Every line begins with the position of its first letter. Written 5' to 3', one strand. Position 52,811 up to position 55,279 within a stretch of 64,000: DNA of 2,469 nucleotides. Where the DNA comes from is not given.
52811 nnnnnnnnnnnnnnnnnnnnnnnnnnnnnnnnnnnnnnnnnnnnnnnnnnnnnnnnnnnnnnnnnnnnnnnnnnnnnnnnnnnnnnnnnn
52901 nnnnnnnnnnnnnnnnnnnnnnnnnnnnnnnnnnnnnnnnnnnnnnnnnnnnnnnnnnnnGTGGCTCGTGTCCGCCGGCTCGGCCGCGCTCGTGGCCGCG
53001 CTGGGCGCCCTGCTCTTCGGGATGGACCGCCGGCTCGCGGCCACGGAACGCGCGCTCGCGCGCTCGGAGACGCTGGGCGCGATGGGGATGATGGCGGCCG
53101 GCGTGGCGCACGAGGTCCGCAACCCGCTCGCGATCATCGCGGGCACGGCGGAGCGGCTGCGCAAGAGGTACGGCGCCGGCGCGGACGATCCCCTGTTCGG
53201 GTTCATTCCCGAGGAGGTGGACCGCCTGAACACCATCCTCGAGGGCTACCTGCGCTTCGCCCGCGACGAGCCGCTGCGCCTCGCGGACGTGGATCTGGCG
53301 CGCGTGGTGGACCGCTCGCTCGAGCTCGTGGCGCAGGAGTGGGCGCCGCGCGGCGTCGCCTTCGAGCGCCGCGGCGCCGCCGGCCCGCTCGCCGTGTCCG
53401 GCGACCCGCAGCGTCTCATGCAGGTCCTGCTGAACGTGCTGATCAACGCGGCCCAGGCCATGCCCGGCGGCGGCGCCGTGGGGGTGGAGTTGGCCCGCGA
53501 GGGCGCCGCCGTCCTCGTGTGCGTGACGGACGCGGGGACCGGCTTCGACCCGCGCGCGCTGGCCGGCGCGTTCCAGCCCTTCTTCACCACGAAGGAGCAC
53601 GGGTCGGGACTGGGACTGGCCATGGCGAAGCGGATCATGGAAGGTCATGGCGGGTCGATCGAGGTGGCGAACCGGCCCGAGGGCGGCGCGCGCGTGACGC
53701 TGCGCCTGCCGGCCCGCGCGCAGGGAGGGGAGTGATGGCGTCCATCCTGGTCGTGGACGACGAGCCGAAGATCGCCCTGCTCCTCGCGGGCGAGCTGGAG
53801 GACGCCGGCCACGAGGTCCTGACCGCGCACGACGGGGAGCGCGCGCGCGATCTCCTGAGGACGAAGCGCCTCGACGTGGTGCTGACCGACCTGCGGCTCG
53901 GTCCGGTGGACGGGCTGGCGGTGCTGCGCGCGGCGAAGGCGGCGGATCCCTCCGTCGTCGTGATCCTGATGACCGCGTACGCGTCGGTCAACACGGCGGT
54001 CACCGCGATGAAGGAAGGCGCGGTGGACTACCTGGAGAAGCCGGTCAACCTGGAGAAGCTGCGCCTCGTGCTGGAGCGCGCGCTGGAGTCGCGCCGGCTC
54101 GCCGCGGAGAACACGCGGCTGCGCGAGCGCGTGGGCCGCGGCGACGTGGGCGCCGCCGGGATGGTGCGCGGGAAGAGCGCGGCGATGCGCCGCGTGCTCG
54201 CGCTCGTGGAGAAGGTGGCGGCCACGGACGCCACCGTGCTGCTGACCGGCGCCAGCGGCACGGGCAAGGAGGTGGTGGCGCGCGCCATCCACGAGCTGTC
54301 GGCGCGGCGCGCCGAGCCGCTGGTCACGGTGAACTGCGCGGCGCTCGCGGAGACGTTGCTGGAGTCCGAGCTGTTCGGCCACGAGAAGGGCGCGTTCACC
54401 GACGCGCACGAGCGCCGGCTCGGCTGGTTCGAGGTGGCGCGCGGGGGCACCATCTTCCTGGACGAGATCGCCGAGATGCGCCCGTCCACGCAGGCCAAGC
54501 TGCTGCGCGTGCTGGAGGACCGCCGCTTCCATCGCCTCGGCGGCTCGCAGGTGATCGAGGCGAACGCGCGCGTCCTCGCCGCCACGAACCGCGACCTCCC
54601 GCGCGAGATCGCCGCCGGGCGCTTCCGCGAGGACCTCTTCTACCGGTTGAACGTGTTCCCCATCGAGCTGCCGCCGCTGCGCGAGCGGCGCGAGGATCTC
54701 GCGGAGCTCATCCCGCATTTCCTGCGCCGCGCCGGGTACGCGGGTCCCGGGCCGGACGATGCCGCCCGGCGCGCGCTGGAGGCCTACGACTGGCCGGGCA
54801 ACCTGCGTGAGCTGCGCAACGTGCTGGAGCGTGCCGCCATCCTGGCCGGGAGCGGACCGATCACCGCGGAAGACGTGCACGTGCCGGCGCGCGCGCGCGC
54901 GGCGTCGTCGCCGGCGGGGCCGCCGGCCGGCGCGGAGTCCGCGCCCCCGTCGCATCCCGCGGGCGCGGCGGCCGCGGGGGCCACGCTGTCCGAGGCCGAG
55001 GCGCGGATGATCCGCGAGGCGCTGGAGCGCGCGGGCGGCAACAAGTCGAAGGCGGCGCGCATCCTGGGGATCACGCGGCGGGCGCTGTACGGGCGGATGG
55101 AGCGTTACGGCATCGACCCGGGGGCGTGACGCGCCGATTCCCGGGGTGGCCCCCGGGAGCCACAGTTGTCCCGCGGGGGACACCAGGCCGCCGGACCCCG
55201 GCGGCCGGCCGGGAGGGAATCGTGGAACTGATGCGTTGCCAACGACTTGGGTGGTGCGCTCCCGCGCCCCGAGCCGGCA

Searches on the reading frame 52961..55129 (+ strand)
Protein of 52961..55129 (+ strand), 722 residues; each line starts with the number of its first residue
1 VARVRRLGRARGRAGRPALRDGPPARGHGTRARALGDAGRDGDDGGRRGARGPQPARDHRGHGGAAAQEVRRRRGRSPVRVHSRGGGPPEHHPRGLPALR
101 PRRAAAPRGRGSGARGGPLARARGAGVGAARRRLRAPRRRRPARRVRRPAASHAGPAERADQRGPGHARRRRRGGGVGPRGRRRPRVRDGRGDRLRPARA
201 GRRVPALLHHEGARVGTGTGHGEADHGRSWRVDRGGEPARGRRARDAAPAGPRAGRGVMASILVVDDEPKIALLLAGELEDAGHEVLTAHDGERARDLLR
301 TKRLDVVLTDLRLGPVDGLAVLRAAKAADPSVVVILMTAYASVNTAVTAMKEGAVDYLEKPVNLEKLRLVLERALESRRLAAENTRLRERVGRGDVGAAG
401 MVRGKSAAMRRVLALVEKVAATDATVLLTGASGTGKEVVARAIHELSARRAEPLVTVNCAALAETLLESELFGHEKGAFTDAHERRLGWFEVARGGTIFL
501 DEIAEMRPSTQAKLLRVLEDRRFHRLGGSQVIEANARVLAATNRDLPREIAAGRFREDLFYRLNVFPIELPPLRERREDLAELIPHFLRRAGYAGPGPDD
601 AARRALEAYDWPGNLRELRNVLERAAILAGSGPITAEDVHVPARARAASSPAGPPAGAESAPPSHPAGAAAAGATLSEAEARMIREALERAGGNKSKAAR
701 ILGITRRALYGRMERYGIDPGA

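Call 58: search_protein_families(library=pfam, proteins=[window:52961-55129:+])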
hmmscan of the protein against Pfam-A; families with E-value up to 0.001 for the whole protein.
window:52961-55129:+ (722 aa): 9 families
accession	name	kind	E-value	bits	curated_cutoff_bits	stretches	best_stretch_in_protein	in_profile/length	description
PF00158.32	Sigma54_activat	-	1.8e-68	229.9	20.2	1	403-569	2-168/168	Sigma-54 interaction domain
PF00072.30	Response_reg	-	1.8e-25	89.7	30.2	1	262-370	1-109/111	Response regulator receiver domain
PF14532.12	Sigma54_activ_2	-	4.9e-20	72.6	25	1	404-573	2-138/138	Sigma-54 interaction domain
PF25601.1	AAA_lid_14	-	1.3e-17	63.8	27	1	574-649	1-80/87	AAA+ ATPase lid domain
PF02954.25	HTH_8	-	2.5e-15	56.3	22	1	676-716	2-42/42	Bacterial regulatory protein, Fis family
PF07728.20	AAA_5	-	1.8e-11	44.6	22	1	426-544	2-123/139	AAA domain (dynein-related subfamily)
PF00004.35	AAA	-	2.4e-06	28.5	21.2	1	426-559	1-127/131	ATPase family associated with various cellular activities (AAA)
PF07724.20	AAA_2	-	4.7e-05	23.9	27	1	425-546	5-127/166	AAA domain (Cdc48 subfamily)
PF01078.27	Mg_chelatase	-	9.6e-05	22.3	20.3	0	416-543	15-157/207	Magnesium chelatase, subunit ChlI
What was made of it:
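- On Sigma-54 (-24/-12) promoter: An activator with Response_reg, Sigma54_activat and HTH_8 domains is in the window (call 58). rpoN itself was not looked for.
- A sigma-54 activator gene is in the window (call 58).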
